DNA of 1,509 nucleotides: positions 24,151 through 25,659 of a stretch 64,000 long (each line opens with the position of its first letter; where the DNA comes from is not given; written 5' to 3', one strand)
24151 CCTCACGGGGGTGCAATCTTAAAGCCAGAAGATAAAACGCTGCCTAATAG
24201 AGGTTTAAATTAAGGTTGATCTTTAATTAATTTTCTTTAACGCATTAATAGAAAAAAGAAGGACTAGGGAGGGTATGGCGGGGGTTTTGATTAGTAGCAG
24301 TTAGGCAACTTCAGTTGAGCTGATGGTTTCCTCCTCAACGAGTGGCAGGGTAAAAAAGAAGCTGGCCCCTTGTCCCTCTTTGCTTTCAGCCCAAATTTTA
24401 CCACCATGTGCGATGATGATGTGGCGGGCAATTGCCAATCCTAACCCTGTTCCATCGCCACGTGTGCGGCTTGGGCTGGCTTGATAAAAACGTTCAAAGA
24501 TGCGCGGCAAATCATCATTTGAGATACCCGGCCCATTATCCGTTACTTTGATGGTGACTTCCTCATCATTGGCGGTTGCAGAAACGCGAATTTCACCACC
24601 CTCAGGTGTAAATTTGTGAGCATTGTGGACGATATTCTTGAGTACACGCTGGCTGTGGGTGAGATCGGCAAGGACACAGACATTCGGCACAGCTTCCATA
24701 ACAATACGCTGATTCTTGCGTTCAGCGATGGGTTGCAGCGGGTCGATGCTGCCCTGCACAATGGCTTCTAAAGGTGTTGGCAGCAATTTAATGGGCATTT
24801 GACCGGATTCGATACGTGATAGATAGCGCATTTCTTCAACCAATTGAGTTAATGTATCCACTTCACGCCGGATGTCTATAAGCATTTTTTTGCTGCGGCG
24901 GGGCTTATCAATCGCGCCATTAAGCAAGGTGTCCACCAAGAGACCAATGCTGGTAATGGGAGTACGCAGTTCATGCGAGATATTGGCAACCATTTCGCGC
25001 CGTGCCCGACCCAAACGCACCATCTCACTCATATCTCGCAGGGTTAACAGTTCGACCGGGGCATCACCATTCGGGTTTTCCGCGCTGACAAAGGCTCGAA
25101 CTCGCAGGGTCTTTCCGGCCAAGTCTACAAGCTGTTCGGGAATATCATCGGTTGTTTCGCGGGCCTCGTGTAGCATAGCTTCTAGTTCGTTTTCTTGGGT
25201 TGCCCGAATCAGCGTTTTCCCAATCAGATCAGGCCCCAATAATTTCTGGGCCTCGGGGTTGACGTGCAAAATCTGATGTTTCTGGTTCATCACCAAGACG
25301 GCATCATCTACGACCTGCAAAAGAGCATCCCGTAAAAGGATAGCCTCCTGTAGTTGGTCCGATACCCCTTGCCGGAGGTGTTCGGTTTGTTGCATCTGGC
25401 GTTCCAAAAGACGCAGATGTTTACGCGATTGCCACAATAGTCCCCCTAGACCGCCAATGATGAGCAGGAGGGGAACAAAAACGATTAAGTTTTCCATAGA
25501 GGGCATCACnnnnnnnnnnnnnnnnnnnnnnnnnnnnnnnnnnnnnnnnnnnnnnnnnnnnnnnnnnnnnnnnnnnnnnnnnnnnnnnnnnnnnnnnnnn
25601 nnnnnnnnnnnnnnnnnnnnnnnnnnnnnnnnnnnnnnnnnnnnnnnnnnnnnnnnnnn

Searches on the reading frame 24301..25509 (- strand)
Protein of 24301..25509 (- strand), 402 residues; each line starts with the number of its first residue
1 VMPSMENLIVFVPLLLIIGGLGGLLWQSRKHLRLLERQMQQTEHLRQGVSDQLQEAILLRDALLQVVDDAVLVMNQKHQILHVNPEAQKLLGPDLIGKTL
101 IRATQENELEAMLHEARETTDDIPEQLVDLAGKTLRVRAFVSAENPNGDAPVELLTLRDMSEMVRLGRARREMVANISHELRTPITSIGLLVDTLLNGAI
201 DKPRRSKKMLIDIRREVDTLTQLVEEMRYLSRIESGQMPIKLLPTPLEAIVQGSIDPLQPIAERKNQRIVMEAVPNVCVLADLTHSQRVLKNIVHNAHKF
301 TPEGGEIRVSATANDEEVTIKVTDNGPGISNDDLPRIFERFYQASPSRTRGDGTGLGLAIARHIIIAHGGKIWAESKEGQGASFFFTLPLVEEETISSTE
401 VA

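Call 20: search_protein_families(library=pfam, proteins=[window:24301-25509:-], max_evalue=0.001)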
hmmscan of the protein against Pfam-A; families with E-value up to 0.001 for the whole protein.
window:24301-25509:- (402 aa): 6 families
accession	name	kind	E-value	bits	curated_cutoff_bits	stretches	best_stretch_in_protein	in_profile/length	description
PF02518.31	HATPase_c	-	1.8e-32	112.5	26.4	1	283-390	3-109/111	Histidine kinase-, DNA gyrase B-, and HSP90-like ATPase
PF00512.31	HisKA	-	6.5e-16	58.6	26.9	1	169-236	1-66/66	His Kinase A (phospho-acceptor) domain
PF13581.12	HATPase_c_2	-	4.9e-05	23.8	27.4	1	290-364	40-108/127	Histidine kinase-like ATPase domain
PF13188.13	PAS_8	-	0.00037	20.7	21.8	0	62-111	5-54/65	PAS domain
PF13426.13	PAS_9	-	0.0004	21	27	1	68-162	1-103/103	PAS domain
PF00989.32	PAS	-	0.00068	20.1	22.6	0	60-121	3-70/113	PAS fold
